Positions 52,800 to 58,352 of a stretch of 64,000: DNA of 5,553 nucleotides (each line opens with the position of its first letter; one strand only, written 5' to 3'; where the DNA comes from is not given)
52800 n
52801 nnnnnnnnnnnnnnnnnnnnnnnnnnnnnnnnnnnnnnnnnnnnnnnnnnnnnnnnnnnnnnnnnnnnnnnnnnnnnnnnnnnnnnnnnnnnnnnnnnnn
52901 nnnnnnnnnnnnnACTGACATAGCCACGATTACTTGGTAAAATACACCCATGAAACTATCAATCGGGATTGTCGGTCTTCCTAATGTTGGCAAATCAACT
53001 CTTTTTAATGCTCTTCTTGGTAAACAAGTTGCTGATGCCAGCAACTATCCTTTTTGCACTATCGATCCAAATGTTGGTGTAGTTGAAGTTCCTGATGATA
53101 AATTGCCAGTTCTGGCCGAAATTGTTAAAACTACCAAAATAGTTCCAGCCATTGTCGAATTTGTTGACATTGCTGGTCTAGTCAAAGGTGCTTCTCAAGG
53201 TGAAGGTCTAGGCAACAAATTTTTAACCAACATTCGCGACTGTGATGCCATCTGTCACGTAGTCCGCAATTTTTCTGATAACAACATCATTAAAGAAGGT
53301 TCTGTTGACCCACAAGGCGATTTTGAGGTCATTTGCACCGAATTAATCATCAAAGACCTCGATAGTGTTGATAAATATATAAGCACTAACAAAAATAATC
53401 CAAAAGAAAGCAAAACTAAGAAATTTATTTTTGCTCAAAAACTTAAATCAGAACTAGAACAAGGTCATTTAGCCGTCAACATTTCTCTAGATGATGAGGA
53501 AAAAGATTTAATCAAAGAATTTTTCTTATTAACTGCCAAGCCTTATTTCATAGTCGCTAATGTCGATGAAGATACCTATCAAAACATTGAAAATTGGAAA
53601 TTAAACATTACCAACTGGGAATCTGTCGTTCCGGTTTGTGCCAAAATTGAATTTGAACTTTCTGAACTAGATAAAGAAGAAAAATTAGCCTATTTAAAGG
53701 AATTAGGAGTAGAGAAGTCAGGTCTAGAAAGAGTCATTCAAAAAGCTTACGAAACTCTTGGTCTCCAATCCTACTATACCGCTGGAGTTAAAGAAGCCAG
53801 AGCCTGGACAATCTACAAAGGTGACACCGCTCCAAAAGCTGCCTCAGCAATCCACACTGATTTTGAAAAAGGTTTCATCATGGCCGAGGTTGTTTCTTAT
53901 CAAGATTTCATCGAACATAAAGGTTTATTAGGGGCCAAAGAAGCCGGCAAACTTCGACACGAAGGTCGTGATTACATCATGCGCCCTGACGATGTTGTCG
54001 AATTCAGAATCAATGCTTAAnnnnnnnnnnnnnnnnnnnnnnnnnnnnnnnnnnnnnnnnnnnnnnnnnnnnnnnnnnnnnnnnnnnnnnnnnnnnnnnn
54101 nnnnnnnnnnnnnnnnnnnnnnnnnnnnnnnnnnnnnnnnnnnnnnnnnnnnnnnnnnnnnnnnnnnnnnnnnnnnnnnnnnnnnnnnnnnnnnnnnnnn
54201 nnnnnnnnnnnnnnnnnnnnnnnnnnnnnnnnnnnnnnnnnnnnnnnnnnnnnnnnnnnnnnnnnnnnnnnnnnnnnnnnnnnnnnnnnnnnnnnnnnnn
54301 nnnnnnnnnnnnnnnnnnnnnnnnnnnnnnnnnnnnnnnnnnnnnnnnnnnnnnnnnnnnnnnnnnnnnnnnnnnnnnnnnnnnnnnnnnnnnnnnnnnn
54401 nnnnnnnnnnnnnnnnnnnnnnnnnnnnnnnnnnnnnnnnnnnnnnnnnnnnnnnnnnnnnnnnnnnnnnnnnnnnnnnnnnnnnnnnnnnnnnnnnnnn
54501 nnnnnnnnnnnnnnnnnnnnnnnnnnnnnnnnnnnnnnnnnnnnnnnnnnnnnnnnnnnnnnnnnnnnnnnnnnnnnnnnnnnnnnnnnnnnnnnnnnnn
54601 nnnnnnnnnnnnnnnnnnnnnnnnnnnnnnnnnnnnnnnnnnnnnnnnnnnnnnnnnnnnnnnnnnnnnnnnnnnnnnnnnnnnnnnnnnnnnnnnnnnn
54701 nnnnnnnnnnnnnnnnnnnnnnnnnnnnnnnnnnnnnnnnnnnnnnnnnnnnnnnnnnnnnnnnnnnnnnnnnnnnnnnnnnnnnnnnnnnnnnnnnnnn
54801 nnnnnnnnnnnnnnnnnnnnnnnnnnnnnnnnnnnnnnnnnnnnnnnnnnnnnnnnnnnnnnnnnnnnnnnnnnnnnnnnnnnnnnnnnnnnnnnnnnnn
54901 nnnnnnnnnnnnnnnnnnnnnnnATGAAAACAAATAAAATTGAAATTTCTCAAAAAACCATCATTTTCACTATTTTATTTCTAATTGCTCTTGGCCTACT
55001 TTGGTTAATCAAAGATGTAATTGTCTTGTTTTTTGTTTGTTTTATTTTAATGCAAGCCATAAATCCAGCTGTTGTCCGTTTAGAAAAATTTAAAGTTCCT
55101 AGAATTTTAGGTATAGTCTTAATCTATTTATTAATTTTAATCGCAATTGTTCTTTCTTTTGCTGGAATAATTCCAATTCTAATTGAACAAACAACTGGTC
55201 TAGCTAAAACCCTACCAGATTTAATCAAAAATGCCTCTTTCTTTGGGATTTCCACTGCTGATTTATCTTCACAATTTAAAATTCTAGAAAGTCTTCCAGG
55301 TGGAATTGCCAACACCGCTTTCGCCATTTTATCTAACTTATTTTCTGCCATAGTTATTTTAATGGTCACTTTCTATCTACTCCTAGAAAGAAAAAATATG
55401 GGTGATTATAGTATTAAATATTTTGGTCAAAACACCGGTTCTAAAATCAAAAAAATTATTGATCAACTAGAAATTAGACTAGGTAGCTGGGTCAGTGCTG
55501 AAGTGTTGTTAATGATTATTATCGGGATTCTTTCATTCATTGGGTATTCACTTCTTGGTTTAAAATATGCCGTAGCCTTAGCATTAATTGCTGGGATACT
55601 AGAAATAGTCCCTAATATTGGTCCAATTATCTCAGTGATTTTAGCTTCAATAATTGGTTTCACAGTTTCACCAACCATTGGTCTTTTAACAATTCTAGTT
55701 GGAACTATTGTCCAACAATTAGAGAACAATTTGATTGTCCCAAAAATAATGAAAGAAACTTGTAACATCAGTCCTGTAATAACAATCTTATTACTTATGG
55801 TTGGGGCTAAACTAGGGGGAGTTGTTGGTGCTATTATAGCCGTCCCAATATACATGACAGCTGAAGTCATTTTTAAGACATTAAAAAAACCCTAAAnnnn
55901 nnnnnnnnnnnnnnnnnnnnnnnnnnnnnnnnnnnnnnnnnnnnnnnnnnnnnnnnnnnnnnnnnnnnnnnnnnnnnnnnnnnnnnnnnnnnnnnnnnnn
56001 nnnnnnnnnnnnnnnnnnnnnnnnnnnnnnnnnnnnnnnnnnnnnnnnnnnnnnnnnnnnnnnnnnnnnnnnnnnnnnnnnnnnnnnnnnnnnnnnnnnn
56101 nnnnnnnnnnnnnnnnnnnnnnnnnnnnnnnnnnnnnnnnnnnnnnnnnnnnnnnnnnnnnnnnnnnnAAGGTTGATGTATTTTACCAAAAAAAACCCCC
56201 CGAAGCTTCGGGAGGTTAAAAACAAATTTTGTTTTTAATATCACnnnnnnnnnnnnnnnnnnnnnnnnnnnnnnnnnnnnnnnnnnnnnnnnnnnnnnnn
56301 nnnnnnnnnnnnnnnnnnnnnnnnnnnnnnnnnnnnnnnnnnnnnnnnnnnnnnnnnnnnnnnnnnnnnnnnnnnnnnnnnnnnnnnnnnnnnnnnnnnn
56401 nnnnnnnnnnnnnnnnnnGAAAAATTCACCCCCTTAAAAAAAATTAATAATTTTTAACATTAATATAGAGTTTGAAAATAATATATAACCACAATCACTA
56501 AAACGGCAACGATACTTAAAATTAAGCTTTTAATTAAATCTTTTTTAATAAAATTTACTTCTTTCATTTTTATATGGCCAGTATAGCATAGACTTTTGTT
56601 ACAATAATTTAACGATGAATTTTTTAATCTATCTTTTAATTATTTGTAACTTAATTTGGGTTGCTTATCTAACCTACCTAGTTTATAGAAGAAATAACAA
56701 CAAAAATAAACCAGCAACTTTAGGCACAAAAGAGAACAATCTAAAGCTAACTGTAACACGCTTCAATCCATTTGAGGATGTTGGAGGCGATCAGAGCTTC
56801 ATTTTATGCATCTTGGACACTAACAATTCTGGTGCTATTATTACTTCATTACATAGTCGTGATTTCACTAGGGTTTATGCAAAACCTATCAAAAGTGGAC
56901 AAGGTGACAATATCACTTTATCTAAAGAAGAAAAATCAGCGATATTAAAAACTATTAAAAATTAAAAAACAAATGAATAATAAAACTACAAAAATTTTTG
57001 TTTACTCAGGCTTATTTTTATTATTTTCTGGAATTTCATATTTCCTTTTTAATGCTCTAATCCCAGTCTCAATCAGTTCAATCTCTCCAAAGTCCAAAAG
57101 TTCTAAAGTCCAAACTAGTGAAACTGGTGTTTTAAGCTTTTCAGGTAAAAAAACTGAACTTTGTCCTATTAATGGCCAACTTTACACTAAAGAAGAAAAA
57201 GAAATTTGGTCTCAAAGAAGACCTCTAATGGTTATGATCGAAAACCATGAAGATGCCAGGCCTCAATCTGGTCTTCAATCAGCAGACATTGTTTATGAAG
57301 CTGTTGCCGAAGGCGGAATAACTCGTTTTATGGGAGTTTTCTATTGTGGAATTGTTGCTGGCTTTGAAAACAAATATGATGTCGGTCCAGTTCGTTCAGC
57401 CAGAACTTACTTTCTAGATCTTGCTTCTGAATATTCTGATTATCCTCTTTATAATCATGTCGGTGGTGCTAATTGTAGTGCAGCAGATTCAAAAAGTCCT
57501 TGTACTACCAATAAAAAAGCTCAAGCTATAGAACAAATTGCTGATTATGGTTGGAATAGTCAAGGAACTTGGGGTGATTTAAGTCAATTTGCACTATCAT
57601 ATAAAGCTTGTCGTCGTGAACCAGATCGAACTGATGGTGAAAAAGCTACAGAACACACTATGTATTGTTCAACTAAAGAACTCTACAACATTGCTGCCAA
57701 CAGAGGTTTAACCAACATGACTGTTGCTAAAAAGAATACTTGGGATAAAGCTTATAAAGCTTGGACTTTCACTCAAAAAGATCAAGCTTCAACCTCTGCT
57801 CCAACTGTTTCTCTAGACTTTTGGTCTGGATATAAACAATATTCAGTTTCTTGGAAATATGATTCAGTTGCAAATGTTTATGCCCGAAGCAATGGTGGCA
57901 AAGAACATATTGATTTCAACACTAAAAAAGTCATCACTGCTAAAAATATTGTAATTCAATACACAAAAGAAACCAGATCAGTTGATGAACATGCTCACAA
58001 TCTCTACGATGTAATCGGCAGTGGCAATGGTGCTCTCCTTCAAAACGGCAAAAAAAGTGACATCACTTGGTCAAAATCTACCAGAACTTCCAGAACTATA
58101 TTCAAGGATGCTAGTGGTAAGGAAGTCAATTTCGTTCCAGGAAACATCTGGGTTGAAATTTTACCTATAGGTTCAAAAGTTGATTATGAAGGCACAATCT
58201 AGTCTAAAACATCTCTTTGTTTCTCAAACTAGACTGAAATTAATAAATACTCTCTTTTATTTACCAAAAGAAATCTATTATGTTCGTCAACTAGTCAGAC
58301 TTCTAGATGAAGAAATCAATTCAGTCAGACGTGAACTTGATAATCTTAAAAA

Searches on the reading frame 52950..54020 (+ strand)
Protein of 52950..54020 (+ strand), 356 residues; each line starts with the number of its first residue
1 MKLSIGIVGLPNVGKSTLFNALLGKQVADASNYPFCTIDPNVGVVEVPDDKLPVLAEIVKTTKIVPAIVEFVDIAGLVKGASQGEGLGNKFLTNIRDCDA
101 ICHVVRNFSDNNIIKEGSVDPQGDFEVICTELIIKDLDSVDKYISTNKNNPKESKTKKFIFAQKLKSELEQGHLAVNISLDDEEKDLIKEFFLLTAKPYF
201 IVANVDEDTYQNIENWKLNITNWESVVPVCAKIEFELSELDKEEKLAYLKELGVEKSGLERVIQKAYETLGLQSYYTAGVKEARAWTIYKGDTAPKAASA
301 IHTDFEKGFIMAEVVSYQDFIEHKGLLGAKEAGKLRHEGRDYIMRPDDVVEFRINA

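Call 82: search_protein_families(library=pfam, proteins=[window:52950-54020:+], max_evalue=0.0001)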
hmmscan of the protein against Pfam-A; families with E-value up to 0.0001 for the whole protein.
window:52950-54020:+ (356 aa): 3 families
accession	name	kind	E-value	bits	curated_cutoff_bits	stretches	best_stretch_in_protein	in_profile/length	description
PF06071.19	YchF-GTPase_C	-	1.1e-33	115.6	27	1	272-355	1-84/84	Protein of unknown function (DUF933)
PF01926.29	MMR_HSR1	-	2.6e-24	85.9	21.9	1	5-110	2-86/113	50S ribosome-binding GTPase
PF02421.24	FeoB_N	-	1.2e-07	31.9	27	1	5-52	3-49/156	Ferrous iron transport protein B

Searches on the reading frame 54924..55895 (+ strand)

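Call 48: search_protein_families(library=pfam, proteins=[window:54924-55895:+], max_evalue=0.001)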
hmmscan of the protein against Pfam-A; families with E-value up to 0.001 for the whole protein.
window:54924-55895:+ (323 aa): 1 family
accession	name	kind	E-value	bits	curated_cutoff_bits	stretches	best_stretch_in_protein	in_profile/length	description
PF01594.21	AI-2E_transport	-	3.5e-60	204.3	34.3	1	13-319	2-325/327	AI-2E family transporter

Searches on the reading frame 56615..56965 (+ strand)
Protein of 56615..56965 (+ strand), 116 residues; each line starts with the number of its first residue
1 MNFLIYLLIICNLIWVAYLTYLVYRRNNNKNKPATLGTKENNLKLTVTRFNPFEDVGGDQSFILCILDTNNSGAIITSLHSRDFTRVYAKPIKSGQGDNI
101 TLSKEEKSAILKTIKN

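Call 82: search_protein_families(library=pfam, proteins=[window:56615-56965:+], max_evalue=0.0001)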
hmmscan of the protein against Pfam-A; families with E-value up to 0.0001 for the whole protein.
window:56615-56965:+ (116 aa): 1 family
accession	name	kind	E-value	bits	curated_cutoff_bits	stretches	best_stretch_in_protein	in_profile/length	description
PF14584.11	DUF4446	-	2.7e-24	86.3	27.4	1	39-113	76-149/150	Protein of unknown function (DUF4446)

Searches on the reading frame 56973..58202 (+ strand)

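Call 48: search_protein_families(library=pfam, proteins=[window:56973-58202:+], max_evalue=0.001)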
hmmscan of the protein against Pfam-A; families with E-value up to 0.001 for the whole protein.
window:56973-58202:+ (409 aa): 2 families
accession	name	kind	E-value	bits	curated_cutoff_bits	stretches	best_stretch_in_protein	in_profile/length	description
PF11258.13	DUF3048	-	1.5e-32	113.2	25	1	79-245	11-146/148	Protein of unknown function (DUF3048) N-terminal domain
PF17479.7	DUF3048_C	-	7.4e-27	94.4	25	1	287-394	5-114/114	Protein of unknown function (DUF3048) C-terminal domain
